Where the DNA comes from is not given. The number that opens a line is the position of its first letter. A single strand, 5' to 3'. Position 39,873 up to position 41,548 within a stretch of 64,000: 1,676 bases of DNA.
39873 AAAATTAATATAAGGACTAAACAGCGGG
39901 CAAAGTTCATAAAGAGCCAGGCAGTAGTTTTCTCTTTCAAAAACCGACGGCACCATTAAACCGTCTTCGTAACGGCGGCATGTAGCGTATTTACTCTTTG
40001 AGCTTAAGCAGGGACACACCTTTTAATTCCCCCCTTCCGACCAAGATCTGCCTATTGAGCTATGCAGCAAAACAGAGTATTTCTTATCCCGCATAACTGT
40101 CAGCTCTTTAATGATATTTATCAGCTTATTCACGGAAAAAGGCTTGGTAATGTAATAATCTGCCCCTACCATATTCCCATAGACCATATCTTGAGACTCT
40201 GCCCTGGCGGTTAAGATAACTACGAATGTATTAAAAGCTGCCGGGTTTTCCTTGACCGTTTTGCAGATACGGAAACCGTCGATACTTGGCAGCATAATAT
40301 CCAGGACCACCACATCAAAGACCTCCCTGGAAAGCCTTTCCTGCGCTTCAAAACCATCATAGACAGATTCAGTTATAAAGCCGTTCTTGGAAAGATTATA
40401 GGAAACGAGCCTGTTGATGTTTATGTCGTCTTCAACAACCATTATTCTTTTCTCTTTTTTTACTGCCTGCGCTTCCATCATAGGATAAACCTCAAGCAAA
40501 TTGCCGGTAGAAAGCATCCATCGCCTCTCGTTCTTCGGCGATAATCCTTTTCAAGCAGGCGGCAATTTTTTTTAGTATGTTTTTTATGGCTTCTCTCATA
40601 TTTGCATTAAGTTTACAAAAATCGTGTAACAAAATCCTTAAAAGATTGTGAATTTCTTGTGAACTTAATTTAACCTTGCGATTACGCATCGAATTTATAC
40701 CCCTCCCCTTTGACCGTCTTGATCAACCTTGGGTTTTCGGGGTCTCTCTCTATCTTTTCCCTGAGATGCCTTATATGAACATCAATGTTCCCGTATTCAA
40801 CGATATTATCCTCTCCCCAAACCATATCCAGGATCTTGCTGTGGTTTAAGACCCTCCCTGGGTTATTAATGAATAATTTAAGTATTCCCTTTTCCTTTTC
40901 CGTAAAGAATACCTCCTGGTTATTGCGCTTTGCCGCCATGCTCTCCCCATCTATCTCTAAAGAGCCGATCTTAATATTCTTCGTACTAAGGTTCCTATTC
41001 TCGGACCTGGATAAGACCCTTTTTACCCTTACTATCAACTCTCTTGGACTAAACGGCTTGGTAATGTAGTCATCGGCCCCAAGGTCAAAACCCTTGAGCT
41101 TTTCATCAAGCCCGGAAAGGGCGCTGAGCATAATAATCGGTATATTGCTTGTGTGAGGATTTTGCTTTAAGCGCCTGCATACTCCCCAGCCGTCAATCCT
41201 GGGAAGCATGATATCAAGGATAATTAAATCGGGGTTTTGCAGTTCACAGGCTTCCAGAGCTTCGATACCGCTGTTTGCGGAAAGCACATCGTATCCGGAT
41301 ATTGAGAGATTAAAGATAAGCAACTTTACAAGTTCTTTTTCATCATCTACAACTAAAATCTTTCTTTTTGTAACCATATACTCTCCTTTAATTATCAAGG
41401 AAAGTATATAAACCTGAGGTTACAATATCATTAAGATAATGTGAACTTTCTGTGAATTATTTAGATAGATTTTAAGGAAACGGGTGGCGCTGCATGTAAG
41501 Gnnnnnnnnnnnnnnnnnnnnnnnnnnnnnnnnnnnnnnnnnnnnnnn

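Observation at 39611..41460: Bacillus-type Pho-box direct repeats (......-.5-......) inside a compact Pho regulon with duplicated PhoB-like regulators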

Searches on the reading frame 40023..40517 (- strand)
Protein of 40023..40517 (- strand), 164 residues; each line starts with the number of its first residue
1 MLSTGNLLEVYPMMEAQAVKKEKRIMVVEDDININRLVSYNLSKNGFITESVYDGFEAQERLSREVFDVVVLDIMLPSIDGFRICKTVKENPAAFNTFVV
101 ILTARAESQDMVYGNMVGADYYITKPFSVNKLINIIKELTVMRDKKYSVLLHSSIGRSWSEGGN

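Call 5: search_protein_families(library=pfam, proteins=[window:40023-40517:-])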
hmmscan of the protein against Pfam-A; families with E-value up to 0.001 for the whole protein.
window:40023-40517:- (164 aa): 1 family
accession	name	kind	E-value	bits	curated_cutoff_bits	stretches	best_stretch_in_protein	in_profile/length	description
PF00072.30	Response_reg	-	1.5e-23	83.5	30.2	1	25-136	1-110/111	Response regulator receiver domain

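Call 10: search_protein_families(library=ncbifam, proteins=[window:40023-40517:-])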
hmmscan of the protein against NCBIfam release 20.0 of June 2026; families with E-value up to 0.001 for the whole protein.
window:40023-40517:- (164 aa): 90 families (the best 25 are shown)
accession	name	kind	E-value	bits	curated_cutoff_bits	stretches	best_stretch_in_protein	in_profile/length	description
TIGR02154.1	PhoB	equivalog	9.2e-29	100.3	296.2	1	22-139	2-119/226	phosphate regulon transcriptional regulator PhoB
NF007005.1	PRK09468.1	equivalog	4.6e-26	91.7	331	1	21-146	2-123/237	osmolarity response regulator transcription factor OmpR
NF040534.1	resp_reg_YycF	equivalog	7.7e-26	90.8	340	1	23-138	1-113/231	response regulator YycF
NF008296.0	PRK11083.1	equivalog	1.4e-25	90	273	1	21-139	2-117/228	two-component system response regulator CreB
NF040689.1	MtrAB_MtrA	equivalog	2.3e-25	89.3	300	1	25-139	1-112/219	MtrAB system response regulator MtrA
NF033117.2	vanR_ACDEGLN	exception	3.6e-25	88.9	350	1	25-147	1-119/226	VanR-ABDEGLN family response regulator transcription factor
NF053854.1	RespRegPhoBBctds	equivalog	8.2e-25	87.5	270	1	25-139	1-114/225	two-component system response regulator PhoB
NF041733.1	resp_reg_CseB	equivalog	2.8e-24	85.7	350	1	24-139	2-114/228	two-component system response regulator CseB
NF007135.0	PRK09581.1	equivalog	1.8e-23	83.1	474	1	24-143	4-123/457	PleD family two-component system response regulator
NF045944.1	ResRegRpaBCyano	equivalog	2.6e-23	82.6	330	1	26-139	1-111/229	response regulator transcription factor RpaB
NF000403.1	vanR-C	exception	6.4e-23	81.5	480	1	23-146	3-122/231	vancomycin resistance response regulator transcription factor VanR-C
NF051850.1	RespRegRprY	equivalog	1.3e-22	80.4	370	1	22-138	4-118/234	response regulator transcription factor RprY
NF007546.0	PRK10161.1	equivalog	2.2e-22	79.8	471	1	23-143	3-121/229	phosphate response regulator transcription factor PhoB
NF012023.0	PRK15479.1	equivalog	2.6e-21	76.2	337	1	24-139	2-115/224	transcriptional regulator TctD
NF041209.1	resp_regPieR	equivalog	3.6e-21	75.9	450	1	24-142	2-117/231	two component system response regulator PieR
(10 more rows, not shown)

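Call 39: find_homologous_proteins(query=window:40026-40481:-, max_evalue=1e-10)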
Query seq(152 aa) (152 aa): 2010 proteins with E <= 1e-10 among 2450 candidates; the best 120 are listed.
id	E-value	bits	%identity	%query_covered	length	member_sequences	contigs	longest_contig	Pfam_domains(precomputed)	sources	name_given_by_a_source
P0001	2.1e-92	324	100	100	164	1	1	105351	PF00072.31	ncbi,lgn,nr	ncbi:MAG: response regulator [Candidatus Omnitrophica bacterium]|nr:response regulator [Candidatus O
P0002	3.8e-65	236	72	98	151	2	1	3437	PF00072.31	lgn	-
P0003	3.5e-64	233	76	91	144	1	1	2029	PF00072.31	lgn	-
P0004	3.5e-63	230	76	89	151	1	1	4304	PF00072.31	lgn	-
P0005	5.1e-63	229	70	99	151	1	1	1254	PF00072.31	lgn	-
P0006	5.8e-63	229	69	99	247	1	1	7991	PF00072.31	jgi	jgi:CheY-like chemotaxis protein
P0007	1.1e-62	228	74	93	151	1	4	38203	PF00072.31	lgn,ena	-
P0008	1.8e-62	227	72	95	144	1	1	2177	PF00072.31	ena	-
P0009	4.5e-62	226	68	100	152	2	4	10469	PF00072.31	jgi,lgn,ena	-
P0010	7.0e-62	225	76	89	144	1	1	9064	PF00072.31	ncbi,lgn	-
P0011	7.6e-62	225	68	99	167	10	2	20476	PF00072.31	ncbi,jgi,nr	ncbi:DNA-binding response regulator [bacterium]|nr:MAG: DNA-binding response regulator [bacterium]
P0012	8.9e-62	225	70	95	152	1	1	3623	PF00072.31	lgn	-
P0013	3.2e-61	223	67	99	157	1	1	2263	PF00072.31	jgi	-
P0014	7.7e-61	222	70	95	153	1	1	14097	PF00072.31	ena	-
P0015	1.1e-60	221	67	99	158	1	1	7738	PF00072.31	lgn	-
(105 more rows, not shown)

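Call 56: find_encoding_contigs(protein=P0001, flank=2000, max_places=2)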
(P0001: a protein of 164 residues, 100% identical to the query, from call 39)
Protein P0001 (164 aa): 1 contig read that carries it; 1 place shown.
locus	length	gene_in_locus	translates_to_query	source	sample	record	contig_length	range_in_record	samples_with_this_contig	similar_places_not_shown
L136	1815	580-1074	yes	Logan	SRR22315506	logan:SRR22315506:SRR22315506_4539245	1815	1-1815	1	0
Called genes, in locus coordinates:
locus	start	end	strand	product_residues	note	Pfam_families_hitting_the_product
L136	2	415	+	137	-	?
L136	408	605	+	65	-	-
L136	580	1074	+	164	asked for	PF00072:Response_reg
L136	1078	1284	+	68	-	-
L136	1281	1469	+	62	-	-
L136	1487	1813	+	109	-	?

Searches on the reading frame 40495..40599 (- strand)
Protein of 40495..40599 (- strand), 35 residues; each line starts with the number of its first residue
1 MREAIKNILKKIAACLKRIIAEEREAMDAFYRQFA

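Call 30: search_protein_families(library=pfam, proteins=[window:40495-40599:-], max_evalue=0.01)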
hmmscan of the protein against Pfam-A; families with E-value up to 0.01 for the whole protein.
seq(35 aa): 0 families

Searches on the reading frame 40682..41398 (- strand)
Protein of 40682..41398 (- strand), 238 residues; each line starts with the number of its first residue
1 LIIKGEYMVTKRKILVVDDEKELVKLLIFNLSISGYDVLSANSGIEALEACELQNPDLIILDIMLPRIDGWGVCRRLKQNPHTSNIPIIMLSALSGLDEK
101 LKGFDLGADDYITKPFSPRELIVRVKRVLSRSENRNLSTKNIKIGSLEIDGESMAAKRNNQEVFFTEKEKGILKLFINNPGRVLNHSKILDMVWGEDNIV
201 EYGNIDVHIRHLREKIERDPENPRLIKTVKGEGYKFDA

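Call 5: search_protein_families(library=pfam, proteins=[window:40682-41398:-])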
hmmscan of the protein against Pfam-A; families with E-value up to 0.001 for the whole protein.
window:40682-41398:- (238 aa): 2 families
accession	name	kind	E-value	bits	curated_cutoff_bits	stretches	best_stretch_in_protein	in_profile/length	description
PF00072.30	Response_reg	-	9.1e-28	97.1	30.2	1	14-125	1-110/111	Response regulator receiver domain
PF00486.34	Trans_reg_C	-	2.4e-23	82.4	26.2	1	161-236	2-77/77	Transcriptional regulatory protein, C terminal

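Call 10: search_protein_families(library=ncbifam, proteins=[window:40682-41398:-])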
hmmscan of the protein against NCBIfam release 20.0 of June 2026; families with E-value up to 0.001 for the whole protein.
window:40682-41398:- (238 aa): 98 families (the best 25 are shown)
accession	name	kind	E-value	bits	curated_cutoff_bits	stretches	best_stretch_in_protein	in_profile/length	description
NF045944.1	ResRegRpaBCyano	equivalog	1.2e-66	224.4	330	1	15-237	1-228/229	response regulator transcription factor RpaB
TIGR02154.1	PhoB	equivalog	6.5e-64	215.3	296.2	1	11-237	2-226/226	phosphate regulon transcriptional regulator PhoB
NF053854.1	RespRegPhoBBctds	equivalog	6.6e-59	199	270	1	14-236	1-224/225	two-component system response regulator PhoB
NF040534.1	resp_reg_YycF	equivalog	1.2e-58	198.2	340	1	12-235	1-226/231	response regulator YycF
NF040689.1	MtrAB_MtrA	equivalog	9.6e-57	191.8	300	1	14-235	1-217/219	MtrAB system response regulator MtrA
NF033117.2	vanR_ACDEGLN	exception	1.9e-52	178.1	350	1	14-236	1-225/226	VanR-ABDEGLN family response regulator transcription factor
NF008296.0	PRK11083.1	equivalog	3.9e-50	170.4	273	1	10-236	2-225/228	two-component system response regulator CreB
NF033120.0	vanR_FM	exception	5.2e-50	170.2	460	1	13-237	5-230/231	vancomycin resistance response regulator transcription factor, VanR-F/VanR-M family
TIGR01387.1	cztR_silR_copR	subfamily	9.1e-50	169.3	279.2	1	14-236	1-218/218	heavy metal response regulator transcription factor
NF007982.1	PRK10710.1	equivalog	1.9e-49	168.3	380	1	10-238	6-229/235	envelope stress response regulator BaeR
NF007005.1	PRK09468.1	equivalog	5.7e-47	160.1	331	1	11-236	3-231/237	osmolarity response regulator transcription factor OmpR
NF041733.1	resp_reg_CseB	equivalog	7.5e-45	153.1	350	1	13-236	2-226/228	two-component system response regulator CseB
NF007546.0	PRK10161.1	equivalog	2.1e-43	148.5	471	1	12-237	3-226/229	phosphate response regulator transcription factor PhoB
NF007346.1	PRK09836.1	equivalog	5.4e-43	147.4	420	1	13-236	2-221/227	copper/silver response regulator transcription factor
NF045991.1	RespRegCtrARhodob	equivalog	1.3e-42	146.1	350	1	13-235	2-220/224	response regulator transcription factor CtrA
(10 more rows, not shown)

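Call 21: search_solved_structures(query=window:40682-41398:-, max_evalue=1e-20, show_alignments=0)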
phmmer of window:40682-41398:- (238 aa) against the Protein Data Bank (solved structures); distinct sequences matched with E-value up to 1e-20: 53.
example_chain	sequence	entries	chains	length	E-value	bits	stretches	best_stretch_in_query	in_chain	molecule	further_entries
9dvt_R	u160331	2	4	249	8.5e-52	179.1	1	11-236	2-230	DNA-binding dual master transcriptional regulator RpaA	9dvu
2oqr_A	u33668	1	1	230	9.5e-45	156.1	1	13-237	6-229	Sensory transduction protein regX3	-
2gwr_A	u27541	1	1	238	2.2e-44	154.8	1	11-235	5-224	DNA-binding response regulator mtrA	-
9ji3_J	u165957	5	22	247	4.8e-43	150.5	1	5-235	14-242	DNA-binding response regulator | Possible two component system response transcriptional positive regulator PhoP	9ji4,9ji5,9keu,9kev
3r0j_A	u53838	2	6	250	5e-43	150.4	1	5-235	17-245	POSSIBLE TWO COMPONENT SYSTEM RESPONSE TRANSCRIPTIONAL POSITIVE REGULATOR PHOP | Response regulator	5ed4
1ys6_A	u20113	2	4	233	7.9e-42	146.5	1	9-234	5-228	Transcriptional regulatory protein prrA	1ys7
9ket_J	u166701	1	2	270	1.4e-38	135.9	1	50-235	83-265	Possible two component system response transcriptional positive regulator PhoP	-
1mvo_A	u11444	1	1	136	1.1e-37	133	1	11-139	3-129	PhoP response regulator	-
1kgs_A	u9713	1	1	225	5e-36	127.5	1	13-234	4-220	DNA BINDING RESPONSE REGULATOR D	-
4b09_A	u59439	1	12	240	2.6e-35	125.2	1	13-238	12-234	TRANSCRIPTIONAL REGULATORY PROTEIN BAER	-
3q9s_A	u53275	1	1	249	1.1e-34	123.2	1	9-231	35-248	DNA-binding response regulator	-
4kfc_A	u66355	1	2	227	1.6e-34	122.6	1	13-236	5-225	KDP operon transcriptional regulatory protein KdpE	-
6lgq_D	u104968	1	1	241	2e-34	122.3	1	13-236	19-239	DNA-binding response regulator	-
8fk2_A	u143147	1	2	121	2.8e-34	121.8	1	12-134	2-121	Putative response regulator CovR VicR-like protein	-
4kny_A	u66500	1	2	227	2.9e-34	121.7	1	13-236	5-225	KDP operon transcriptional regulatory protein KdpE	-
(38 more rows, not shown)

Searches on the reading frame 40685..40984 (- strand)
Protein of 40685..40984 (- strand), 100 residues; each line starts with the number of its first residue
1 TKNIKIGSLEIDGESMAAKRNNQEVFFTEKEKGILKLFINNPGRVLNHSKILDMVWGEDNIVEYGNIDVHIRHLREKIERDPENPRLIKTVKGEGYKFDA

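Call 61: search_solved_structures(query=window:40685-40984:-, max_evalue=0.000001, show_alignments=2)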
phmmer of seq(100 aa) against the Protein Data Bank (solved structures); distinct sequences matched with E-value up to 0.000001: 50.
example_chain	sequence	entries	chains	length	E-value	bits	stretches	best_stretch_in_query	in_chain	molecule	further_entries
2oqr_A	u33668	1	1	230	3.8e-16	62.3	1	6-99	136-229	Sensory transduction protein regX3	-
2gwr_A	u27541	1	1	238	1.9e-14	56.8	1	4-97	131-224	DNA-binding response regulator mtrA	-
6cqg_A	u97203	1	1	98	2.1e-14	56.7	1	4-97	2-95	DNA-binding response regulator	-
3zq7_A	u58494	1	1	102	2.3e-14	56.6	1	4-98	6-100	KDP OPERON TRANSCRIPTIONAL REGULATORY PROTEIN KDPE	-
5za3_A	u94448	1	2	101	4.9e-14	55.5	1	4-97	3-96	DNA-binding response regulator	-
4kfc_A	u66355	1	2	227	8.1e-14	54.8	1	4-98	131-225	KDP operon transcriptional regulatory protein KdpE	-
4kny_A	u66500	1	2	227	1.6e-13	53.9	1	4-98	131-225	KDP operon transcriptional regulatory protein KdpE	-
6lgq_D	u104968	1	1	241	1.8e-13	53.7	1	4-98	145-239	DNA-binding response regulator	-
2naz_A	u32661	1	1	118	5.3e-13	52.2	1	3-98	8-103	Transcriptional regulatory protein RstA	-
9dvt_R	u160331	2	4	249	7.7e-13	51.7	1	7-98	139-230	DNA-binding dual master transcriptional regulator RpaA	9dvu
2d1v_A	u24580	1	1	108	1.4e-12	50.8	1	3-97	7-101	Transcriptional regulatory protein yycF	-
2zxj_A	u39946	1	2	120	3.5e-12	49.6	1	3-97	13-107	Transcriptional regulatory protein walR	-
3rjp_A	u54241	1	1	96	7.9e-12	48.4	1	11-97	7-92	CovR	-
3t72_A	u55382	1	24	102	9.2e-12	48.2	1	9-99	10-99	Phosphate regulon transcriptional regulatory protein phoB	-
1qqi_A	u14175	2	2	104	9.8e-12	48.1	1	9-99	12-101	PHOSPHATE REGULON TRANSCRIPTIONAL REGULATORY PROTEIN PHOB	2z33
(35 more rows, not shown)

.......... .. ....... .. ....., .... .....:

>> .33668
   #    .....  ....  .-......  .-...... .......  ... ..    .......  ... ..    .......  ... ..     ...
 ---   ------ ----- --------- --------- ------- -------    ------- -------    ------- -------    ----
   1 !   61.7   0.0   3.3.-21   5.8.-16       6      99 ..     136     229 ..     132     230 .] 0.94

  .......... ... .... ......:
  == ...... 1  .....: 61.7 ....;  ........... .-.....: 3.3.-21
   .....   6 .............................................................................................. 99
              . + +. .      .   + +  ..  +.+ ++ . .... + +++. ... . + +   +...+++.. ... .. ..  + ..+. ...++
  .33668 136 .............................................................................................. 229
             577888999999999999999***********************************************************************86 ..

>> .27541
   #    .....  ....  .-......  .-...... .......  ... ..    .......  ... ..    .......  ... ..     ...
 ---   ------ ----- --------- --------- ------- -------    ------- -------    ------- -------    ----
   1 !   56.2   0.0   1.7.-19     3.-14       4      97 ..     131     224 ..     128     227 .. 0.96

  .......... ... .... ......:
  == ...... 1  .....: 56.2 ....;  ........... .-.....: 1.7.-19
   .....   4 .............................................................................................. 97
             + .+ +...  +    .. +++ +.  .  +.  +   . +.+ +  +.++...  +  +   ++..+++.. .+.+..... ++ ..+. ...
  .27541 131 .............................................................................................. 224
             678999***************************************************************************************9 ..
